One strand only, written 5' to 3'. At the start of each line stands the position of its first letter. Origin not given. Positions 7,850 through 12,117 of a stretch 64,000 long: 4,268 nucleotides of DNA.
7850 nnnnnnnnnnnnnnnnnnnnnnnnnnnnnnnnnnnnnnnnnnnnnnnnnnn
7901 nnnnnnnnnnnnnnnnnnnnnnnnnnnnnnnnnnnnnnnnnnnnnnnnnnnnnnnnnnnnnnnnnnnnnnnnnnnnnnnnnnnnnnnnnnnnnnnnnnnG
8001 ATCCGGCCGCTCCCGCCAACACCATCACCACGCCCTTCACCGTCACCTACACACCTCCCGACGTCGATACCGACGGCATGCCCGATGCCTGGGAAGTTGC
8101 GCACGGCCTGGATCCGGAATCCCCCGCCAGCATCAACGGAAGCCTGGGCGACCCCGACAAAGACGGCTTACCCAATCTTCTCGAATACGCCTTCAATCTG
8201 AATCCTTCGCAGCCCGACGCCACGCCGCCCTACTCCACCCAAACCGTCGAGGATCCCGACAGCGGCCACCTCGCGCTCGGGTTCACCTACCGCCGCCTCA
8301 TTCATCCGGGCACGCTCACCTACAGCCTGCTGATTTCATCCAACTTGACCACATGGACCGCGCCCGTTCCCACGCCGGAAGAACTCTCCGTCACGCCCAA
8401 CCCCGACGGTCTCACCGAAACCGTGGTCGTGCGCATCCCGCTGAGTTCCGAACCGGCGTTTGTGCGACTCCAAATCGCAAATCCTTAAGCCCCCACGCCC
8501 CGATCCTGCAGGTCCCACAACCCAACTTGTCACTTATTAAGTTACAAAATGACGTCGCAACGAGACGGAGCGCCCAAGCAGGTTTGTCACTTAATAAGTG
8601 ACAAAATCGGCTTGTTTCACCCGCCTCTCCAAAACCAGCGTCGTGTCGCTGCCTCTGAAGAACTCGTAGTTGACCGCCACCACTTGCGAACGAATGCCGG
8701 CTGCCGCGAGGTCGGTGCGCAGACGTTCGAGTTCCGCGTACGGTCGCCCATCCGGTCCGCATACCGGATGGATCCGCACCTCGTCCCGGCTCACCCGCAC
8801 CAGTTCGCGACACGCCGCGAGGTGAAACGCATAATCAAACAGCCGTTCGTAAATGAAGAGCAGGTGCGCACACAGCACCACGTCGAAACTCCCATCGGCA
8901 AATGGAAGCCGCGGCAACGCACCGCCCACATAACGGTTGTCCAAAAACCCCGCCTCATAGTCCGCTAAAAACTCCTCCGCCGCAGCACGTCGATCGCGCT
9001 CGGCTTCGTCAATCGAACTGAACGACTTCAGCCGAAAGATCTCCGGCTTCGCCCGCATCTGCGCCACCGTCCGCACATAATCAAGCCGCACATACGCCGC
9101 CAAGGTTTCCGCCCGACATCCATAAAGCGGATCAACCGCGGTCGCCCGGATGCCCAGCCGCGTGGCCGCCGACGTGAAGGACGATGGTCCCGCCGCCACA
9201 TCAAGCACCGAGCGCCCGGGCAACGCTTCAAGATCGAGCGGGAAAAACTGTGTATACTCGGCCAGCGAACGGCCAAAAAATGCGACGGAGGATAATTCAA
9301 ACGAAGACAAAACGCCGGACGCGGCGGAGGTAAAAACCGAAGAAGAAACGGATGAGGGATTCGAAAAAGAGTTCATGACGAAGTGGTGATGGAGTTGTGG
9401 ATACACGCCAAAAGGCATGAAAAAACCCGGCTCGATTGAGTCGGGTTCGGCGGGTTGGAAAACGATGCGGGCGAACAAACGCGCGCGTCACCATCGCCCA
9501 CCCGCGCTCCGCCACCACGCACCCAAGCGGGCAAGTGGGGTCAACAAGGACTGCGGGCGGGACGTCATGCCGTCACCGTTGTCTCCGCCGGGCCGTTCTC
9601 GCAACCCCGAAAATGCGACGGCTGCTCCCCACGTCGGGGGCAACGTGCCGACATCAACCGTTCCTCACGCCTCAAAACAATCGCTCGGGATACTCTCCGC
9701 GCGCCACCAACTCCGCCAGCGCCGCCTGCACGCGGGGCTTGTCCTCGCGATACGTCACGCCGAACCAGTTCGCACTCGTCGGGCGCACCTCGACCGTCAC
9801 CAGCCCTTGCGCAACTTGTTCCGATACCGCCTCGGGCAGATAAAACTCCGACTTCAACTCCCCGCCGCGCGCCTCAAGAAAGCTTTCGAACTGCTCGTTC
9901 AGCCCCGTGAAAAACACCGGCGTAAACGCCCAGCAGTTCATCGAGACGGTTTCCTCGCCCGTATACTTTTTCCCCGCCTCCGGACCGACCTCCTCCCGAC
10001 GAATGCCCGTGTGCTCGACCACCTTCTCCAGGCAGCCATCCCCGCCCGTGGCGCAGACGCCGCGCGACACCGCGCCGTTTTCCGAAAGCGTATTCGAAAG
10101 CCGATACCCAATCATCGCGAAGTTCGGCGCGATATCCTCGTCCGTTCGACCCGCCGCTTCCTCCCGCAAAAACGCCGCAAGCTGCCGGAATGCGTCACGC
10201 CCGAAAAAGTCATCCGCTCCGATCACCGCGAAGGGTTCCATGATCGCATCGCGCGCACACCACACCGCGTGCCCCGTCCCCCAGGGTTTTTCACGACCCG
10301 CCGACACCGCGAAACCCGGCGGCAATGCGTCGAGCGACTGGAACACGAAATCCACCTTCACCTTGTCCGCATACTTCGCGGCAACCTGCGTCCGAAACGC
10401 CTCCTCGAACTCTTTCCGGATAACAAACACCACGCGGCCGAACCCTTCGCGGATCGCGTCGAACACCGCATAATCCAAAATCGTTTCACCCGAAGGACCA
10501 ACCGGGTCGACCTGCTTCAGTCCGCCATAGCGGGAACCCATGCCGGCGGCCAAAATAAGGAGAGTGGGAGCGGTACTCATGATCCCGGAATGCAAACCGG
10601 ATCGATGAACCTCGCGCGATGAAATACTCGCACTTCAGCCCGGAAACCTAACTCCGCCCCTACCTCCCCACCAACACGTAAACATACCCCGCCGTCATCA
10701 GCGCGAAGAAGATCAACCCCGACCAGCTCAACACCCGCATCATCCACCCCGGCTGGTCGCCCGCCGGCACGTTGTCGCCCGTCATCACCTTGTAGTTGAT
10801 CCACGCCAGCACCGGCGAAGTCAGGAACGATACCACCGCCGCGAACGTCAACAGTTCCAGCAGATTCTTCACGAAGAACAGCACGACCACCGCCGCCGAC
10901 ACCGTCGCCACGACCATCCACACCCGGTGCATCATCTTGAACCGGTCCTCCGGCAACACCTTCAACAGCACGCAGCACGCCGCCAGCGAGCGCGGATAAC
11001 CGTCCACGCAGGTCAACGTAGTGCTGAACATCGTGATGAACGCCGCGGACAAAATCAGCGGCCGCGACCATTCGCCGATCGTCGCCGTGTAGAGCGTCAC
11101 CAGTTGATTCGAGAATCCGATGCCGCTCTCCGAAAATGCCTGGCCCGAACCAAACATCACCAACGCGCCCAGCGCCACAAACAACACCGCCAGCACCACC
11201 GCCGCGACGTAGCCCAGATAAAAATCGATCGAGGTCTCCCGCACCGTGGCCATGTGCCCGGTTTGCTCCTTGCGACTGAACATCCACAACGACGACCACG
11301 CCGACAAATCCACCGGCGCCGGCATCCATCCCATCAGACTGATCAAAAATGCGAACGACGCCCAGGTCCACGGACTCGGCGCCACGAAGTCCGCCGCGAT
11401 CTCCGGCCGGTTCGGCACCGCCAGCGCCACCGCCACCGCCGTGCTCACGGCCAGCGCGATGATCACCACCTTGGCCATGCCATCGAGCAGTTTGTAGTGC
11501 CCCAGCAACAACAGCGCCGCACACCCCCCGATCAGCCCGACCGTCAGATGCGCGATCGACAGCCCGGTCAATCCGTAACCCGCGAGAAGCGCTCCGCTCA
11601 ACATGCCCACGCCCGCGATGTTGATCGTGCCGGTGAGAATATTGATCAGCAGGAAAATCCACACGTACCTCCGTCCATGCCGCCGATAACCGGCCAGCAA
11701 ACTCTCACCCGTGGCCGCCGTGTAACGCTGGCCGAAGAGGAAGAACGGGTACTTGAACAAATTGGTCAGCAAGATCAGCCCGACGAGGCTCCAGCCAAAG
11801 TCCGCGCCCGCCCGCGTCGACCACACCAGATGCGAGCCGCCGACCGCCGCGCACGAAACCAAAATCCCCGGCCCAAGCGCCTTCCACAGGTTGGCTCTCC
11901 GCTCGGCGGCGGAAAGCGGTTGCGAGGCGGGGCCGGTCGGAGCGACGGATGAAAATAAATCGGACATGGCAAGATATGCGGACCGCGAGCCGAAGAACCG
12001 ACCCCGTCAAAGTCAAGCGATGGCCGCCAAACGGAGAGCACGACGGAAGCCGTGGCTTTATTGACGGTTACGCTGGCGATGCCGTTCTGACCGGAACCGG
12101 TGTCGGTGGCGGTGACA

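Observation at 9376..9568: Tryptophan-type ribosome attenuator in front of an orphan SAM methyltransferase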

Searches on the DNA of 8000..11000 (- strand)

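Call 3: search_rna_families(source=window, start=8000, end=11000, threshold=evalue, max_evalue=10, show_alignments=3)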
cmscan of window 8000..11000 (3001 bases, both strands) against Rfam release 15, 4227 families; matches with E-value up to 10: 1.
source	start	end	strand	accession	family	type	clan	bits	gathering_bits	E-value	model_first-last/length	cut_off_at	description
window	8517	8614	-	RF00664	mir-223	Gene; miRNA;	-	14.4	57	6.8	1-106/106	no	mir-223 microRNA precursor family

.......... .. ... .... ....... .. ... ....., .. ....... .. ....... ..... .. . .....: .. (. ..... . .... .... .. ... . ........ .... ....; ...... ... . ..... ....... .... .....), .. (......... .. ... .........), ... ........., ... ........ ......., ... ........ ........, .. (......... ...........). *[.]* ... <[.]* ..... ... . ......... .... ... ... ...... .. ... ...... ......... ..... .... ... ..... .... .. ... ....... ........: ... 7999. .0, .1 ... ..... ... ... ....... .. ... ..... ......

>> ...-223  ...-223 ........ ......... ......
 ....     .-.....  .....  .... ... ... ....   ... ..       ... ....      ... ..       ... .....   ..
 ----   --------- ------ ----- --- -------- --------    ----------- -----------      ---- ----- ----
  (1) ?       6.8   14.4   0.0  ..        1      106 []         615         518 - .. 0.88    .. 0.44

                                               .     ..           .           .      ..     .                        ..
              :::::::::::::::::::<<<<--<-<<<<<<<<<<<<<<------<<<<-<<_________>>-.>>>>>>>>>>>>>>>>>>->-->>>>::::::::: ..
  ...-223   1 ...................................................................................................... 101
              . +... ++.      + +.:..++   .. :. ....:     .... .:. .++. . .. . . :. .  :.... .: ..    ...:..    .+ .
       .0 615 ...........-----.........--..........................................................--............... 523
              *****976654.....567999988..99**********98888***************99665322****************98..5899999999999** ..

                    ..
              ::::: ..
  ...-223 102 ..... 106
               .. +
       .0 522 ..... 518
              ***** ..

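Call 47: search_rna_families(sources=[L005, L008, L015, L017, L022, L024, L030, L036, L038, L045, L052, L058, L060, L066, L068, L070, L072, L074, L077, L079], threshold=gathering)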
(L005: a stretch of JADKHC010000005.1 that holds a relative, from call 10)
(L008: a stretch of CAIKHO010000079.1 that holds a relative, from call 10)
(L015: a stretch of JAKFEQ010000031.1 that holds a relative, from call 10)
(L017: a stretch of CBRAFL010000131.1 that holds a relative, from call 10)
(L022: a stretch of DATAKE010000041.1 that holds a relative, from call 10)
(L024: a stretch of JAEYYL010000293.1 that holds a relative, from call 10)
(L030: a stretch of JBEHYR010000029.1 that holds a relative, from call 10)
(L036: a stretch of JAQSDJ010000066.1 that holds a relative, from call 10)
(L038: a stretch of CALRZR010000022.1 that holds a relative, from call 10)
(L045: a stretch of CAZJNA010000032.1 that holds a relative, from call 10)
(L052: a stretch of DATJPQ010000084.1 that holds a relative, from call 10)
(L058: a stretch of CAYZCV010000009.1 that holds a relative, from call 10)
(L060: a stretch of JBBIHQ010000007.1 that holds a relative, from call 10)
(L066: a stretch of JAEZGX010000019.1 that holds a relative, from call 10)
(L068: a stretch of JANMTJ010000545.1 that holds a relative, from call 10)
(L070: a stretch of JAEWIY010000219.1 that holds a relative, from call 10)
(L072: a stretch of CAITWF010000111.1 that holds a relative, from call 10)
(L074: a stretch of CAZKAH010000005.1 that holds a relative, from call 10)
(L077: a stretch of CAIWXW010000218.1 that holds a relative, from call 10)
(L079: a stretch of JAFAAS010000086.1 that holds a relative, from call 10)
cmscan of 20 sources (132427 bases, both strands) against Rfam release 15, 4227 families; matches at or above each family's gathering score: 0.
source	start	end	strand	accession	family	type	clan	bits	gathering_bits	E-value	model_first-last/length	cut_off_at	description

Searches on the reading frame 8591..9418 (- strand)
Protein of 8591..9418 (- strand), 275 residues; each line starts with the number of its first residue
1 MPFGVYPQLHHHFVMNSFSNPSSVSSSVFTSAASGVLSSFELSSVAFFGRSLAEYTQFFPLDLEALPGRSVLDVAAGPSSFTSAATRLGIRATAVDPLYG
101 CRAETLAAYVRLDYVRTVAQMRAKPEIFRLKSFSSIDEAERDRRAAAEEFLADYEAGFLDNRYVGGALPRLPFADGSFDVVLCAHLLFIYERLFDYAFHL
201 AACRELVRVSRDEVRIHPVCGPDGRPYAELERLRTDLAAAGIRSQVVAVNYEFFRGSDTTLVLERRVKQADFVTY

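Call 5: search_protein_families(library=pfam, proteins=[window:8591-9418:-], max_evalue=0.01)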
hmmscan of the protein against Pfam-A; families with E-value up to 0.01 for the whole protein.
window:8591-9418:- (275 aa): 2 families
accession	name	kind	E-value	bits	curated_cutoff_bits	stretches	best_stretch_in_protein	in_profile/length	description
PF08241.18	Methyltransf_11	-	4.2e-07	31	21.2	1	156-211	43-88/95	Methyltransferase domain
PF13649.12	Methyltransf_25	-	4.7e-05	24.4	27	0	157-190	45-76/97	Methyltransferase domain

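Call 8: find_homologous_proteins(query=window:8591-9418:-)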
Query window:8591-9418:- (275 aa): 1190 proteins with E <= 0.001 among 8000 candidates; the best 120 are listed.
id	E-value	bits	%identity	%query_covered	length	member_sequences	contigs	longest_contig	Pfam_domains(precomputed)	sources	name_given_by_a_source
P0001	5.4e-164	562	100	95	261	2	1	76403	PF08241.19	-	-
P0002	8.7e-139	480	89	86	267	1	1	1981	PF08241.19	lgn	-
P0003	4.6e-123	428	85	82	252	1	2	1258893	PF08241.19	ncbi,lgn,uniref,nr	ncbi:class I SAM-dependent methyltransferase [Rariglobus hedericola]|uniref:Class I SAM-dependent me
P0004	1.7e-121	423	78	92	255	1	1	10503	PF08241.19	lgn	-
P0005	2.0e-121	423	78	91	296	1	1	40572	PF08241.19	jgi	jgi:hypothetical protein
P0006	2.6e-120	419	80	86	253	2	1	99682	PF08241.19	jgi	jgi:SAM-dependent methyltransferase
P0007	1.1e-119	417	83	82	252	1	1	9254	-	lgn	-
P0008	2.1e-119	416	83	83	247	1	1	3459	PF13649.13,PF08241.19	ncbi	ncbi:MAG TPA: methyltransferase domain-containing protein [Rariglobus sp.]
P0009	3.8e-119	415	78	92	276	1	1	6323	PF13649.13,PF08241.19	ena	-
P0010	6.5e-119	414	77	91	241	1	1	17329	PF08241.19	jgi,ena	-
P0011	7.5e-119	414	83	83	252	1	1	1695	PF13649.13,PF08241.19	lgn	-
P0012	1.2e-118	414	81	87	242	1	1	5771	-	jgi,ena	-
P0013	1.9e-118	413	81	83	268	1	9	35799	PF08241.19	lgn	-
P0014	2.9e-118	412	82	82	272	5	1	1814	PF13649.13,PF08241.19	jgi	jgi:SAM-dependent methyltransferase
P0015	3.1e-118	412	81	87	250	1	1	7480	PF08241.19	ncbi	ncbi:MAG: class I SAM-dependent methyltransferase [Rariglobus sp.]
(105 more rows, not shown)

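Call 10: find_related_loci(query=A1, collection=genome_contigs, flank=3000)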
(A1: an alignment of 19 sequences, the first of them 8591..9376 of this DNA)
Query A1 (261 aa) in genome_contigs; peptide patterns used: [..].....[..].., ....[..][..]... (x = any residue, [..] = any of these).
216 stretches matched a pattern; 194 encode a relative of the query (tblastn E <= 1e-3); the best 80 are kept; 80 distinct loci.
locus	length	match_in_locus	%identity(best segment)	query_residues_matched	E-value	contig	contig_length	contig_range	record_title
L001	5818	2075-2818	80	5-249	7e-125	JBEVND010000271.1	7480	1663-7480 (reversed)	MAG: Rariglobus sp. isolate T4R4BO_autometa_bin_0006 T4R4BO_autometa_bin_0006_k133_1233103, whole genome shotgun sequenc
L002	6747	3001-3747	78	18-261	3e-122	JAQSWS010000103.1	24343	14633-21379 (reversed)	MAG: Rariglobus sp. isolate C_No_T20_C_bin.92 scaffold_3626, whole genome shotgun sequence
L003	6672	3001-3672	79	26-249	2e-114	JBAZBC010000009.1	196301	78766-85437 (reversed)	MAG: Opitutaceae bacterium isolate SO_2017_GW1_103 NODE_541_length_196301_cov_9.715197_OW334_2017, whole genome shotgun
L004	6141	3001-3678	81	26-251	8e-111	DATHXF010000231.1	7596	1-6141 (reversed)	MAG TPA_asm: Rariglobus sp. isolate SMAG_U16178 k141_446518, whole genome shotgun sequence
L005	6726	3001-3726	67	13-252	3e-103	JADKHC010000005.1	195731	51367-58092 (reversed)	MAG: Verrucomicrobia bacterium isolate Skiv_18-Q3-R9-52_BAT3C.155 tig00009715-10-1949400, whole genome shotgun sequence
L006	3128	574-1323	65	4-251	5e-104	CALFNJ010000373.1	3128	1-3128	MAG TPA_asm: uncultured Opitutaceae bacterium isolate ERR1654126_bin.37_CONCOCT_v1.1_MAG genome assembly, contig: ERZ150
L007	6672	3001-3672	74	26-249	9e-101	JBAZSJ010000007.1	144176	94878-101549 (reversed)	MAG: Opitutaceae bacterium isolate SO_2017_GW1_170 NODE_857_length_144176_cov_3.499129_OW334_2017, whole genome shotgun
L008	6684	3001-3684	68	24-251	2e-99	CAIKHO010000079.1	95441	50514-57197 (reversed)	MAG: uncultured Opitutae bacterium isolate KR3_bin-0468 genome assembly, contig: bin-0468:79/91, whole genome shotgun se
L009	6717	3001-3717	65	14-252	2e-98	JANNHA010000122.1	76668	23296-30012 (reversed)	MAG: Verrucomicrobiota bacterium isolate SOY_6_C_metabat_335 SOY_6_C_k141_937764, whole genome shotgun sequence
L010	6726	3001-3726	64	7-251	1e-97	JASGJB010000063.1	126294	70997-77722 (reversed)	MAG: Nibricoccus sp. isolate 5N387 JMF-2111-06-0005.ont.bin.387_62, whole genome shotgun sequence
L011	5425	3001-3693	65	26-256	2e-97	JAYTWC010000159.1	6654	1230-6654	MAG: Verrucomicrobiota bacterium isolate GFS_5757 GFS_5757_158, whole genome shotgun sequence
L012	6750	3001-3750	60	2-251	2e-97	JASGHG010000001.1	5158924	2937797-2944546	MAG: Nibricoccus sp. isolate 5N149 JMF-2111-06-0005.ont.bin.149_0, whole genome shotgun sequence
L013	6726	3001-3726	65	10-251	5e-96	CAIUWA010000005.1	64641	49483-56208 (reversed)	MAG: uncultured Opitutae bacterium isolate Kiruna_bin-10528 genome assembly, contig: bin-10528:05/52, whole genome shotg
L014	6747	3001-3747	62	7-256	3e-95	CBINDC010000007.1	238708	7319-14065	MAG TPA_asm: uncultured Nibricoccus sp. isolate SRR16817057_binner13_Refined_26 genome assembly, contig: ERZ27394128.20,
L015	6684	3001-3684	65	24-251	7e-95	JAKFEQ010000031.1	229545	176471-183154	MAG: Opitutaceae bacterium isolate LC077 contig-124_28, whole genome shotgun sequence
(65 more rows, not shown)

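Call 29: search_protein_families(library=ncbifam, proteins=[window:8591-9376:-], max_evalue=0.01)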
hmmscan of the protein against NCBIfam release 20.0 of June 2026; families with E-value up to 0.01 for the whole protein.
window:8591-9376:- (261 aa): 3 families
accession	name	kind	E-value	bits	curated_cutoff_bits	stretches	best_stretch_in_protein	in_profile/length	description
NF001241.0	PRK00216.1-2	equivalog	0.00029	20.5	327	1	49-199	47-142/231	demethylmenaquinone methyltransferase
NF045667.1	MTase_DVU1556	equivalog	0.005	16.3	155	0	151-178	72-99/213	DVU_1556 family methyltransferase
NF004452.0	PRK05785.1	equivalog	0.0065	16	207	0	146-209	93-150/228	hypothetical protein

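Call 30: search_solved_structures(query=A1, max_evalue=0.01)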
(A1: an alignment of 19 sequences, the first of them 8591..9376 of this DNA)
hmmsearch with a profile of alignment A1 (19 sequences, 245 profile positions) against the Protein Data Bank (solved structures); distinct sequences matched with E-value up to 0.01: 0.

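Call 43: predict_structure(alignment_id=A1)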
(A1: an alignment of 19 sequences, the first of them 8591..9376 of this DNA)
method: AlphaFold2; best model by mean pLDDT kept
length: 261 residues; sequences in the alignment: 19
mean_pLDDT: 78.1   pTM: 0.76
mean pLDDT of the five models: 78.1, 77.4, 75.4, 71.0, 70.2
residues with pLDDT >= 90: 61; 70-90: 145; 50-70: 24; < 50: 31
segments of 3 or more residues with pLDDT < 50: 1-24, 255-258
pLDDT, mean of each block of 10 residues (from residue 1): 38 35 51 65 78 88 72 89 75 82 84 81 85 85 83 86 87 78 93 93 84 93 97 83 88 60 47
secondary structure, 60 per line:
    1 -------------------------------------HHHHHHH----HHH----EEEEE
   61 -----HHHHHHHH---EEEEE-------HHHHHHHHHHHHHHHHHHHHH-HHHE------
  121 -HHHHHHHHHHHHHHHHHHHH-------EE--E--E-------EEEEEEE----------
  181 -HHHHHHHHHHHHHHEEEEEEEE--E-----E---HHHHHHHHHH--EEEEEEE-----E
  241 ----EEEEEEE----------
elements in order: H38-44 E56-60 H66-73 E77-81 H89-109 H122-141 E164-170 H182-195 E196-203 H216-225 E228-234 E245-251

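Call 45: fold_search(model_id=the predicted structure, library=pdb)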
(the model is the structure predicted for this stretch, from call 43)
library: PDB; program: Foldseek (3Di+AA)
matches with E <= 10: 1315; with E <= 0.001: 433
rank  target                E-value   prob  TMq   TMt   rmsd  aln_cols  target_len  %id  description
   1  3l8d                  1.2e-06  1.00  0.44  0.55   6.3       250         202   15  Crystal structure of methyltransferase from Bacillus Thuringiensis (released 2010-01-12)
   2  21jx_B                1.4e-06  1.00  0.38  0.38   8.8       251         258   15  Crystal structure of compound 1 bound to human Nicotinamide N-methyltransferase (released 2026-03-11)
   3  3dh0_A                1.7e-06  1.00  0.44  0.57   5.6       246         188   17  Crystal structure of a SAM dependent methyltransferase from Aquifex aeolicus (released 2008-07-15)
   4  8hl6                  2.0e-06  1.00  0.43  0.51   6.9       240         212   10  Crystal structure of human valosin-containing protein methyltransferase (released 2023-07-12)
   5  2p8j_B                2.1e-06  1.00  0.39  0.47   6.1       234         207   14  Crystal structure of S-adenosylmethionine-dependent methyltransferase (NP_349143.1) from Clostridium acetobutylicum at (released 2007-04-24)
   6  6h2v_C                2.2e-06  1.00  0.40  0.51   6.5       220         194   12  Crystal structure of human METTL5-TRMT112 complex, the 18S rRNA m6A1832 methyltransferase at 2.5A resolution (released 2019-07-31)
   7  3dh0_B                2.2e-06  1.00  0.40  0.52   5.6       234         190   18  Crystal structure of a SAM dependent methyltransferase from Aquifex aeolicus (released 2008-07-15)
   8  4kdc                  3.0e-06  1.00  0.43  0.50   5.6       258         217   14  Crystal Structure of UBIG (released 2014-04-30)
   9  8fzb_A                3.2e-06  1.00  0.35  0.30  11.1       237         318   18  Crystal structure of human FAM86A (released 2023-06-21)
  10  7wzg_B                3.4e-06  1.00  0.43  0.46   7.2       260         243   17  Cypemycin N-terminal methyltransferase CypM (released 2023-02-22)
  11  2p8j_A                3.7e-06  1.00  0.38  0.47   6.4       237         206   13  Crystal structure of S-adenosylmethionine-dependent methyltransferase (NP_349143.1) from Clostridium acetobutylicum at (released 2007-04-24)
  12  6f5z_B                3.9e-06  1.00  0.41  0.46   8.2       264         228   12  Complex between the Haloferax volcanii Trm112 methyltransferase activator and the Hvo_0019 putative methyltransferase (released 2018-07-11)
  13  6uvq_A                4.2e-06  1.00  0.41  0.41   5.9       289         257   16  Crystal structure of Apo AtmM (released 2020-11-25)
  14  9atv_A                4.2e-06  1.00  0.36  0.35   9.1       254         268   14  X-ray co-crystal structure of NCGC00685960 / NCATS-SM9335 in NNMT (released 2025-03-05)
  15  2ip2_A                4.7e-06  1.00  0.44  0.35   6.1       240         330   15  Structure of the Pyocyanin Biosynthetic Protein PhzM (released 2006-10-24)
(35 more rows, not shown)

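Call 74: search_solved_structures(query=A1, max_evalue=10)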
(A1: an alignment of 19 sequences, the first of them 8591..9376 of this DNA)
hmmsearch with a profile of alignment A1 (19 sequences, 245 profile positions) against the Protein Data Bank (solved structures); distinct sequences matched with E-value up to 10: 6.
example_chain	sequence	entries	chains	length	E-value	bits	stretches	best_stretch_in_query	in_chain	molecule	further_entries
4kdr_A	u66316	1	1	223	0.074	15.6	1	43-99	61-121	3-demethylubiquinone-9 3-methyltransferase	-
5dpm_A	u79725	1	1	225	0.076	15.5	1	43-99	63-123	Ubiquinone biosynthesis O-methyltransferase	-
4kdc_A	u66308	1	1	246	0.095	15.2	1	43-99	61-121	3-demethylubiquinone-9 3-methyltransferase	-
6xxy_A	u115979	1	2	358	0.53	12.8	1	77-163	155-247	3-isopropylmalate dehydrogenase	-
8snb_4A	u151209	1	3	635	1.5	11.3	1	164-203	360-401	Cilia- and flagella-associated protein 52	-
7bkb_D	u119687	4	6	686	1.8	11.1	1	59-90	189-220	Formate dehydrogenase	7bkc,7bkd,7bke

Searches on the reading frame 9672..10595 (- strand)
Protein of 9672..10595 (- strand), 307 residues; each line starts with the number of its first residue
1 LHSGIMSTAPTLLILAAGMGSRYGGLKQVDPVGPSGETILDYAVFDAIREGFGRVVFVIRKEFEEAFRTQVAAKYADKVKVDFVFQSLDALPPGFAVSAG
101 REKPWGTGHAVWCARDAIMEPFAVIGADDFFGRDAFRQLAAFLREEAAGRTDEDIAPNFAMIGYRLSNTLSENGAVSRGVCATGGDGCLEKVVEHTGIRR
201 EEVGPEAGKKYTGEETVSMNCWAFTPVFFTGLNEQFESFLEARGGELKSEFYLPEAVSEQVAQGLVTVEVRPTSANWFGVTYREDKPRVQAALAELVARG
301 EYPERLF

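Call 5: search_protein_families(library=pfam, proteins=[window:9672-10595:-], max_evalue=0.01)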
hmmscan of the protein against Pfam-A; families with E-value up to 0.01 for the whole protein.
window:9672-10595:- (307 aa): 2 families
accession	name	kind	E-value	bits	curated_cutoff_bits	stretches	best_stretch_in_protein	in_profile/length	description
PF12804.13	NTP_transf_3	-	5.4e-06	27.1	27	1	13-118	2-97/160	MobA-like NTP transferase domain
PF00483.29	NTP_transferase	-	8.9e-06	25.9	21.2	1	13-148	3-129/245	Nucleotidyl transferase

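Call 29: search_protein_families(library=ncbifam, proteins=[window:9672-10595:-], max_evalue=0.01)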
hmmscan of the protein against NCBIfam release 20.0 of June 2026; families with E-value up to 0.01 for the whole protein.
window:9672-10595:- (307 aa): 7 families
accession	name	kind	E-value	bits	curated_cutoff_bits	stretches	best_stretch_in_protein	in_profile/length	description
TIGR03992.1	Arch_glmU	subfamily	1.4e-05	24.2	292.1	1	13-142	4-120/393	bifunctional sugar-1-phosphate nucleotidylyltransferase/acetyltransferase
TIGR03310.1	matur_MocA_YgfJ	equivalog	0.00017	21.6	186.45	1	13-83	3-66/188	molybdenum cofactor cytidylyltransferase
TIGR01208.1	rmlA_long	equivalog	0.00028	19.9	320.25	1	13-145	3-124/353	glucose-1-phosphate thymidylyltransferase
NF010935.0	PRK14355.1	equivalog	0.00062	18.5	718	1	13-103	7-91/459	bifunctional UDP-N-acetylglucosamine diphosphorylase/glucosamine-1-phosphate N-acetyltransferase GlmU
TIGR01099.1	galU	equivalog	0.0016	18.1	326.8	1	38-133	33-134/261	UTP--glucose-1-phosphate uridylyltransferase GalU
NF010933.0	PRK14353.1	equivalog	0.0036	16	505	0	11-119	7-96/453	bifunctional UDP-N-acetylglucosamine diphosphorylase/glucosamine-1-phosphate N-acetyltransferase GlmU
TIGR01105.1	galF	equivalog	0.0072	15.5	659.2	0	60-128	60-132/297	GalU regulator GalF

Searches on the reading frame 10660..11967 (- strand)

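Call 5: search_protein_families(library=pfam, proteins=[window:10660-11967:-], max_evalue=0.01)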
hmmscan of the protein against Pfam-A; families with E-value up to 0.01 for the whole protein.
window:10660-11967:- (435 aa): 1 family
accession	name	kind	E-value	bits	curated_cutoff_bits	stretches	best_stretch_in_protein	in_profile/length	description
PF01566.24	Nramp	-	9.2e-13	48.4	29.8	1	51-390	5-339/357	Natural resistance-associated macrophage protein-like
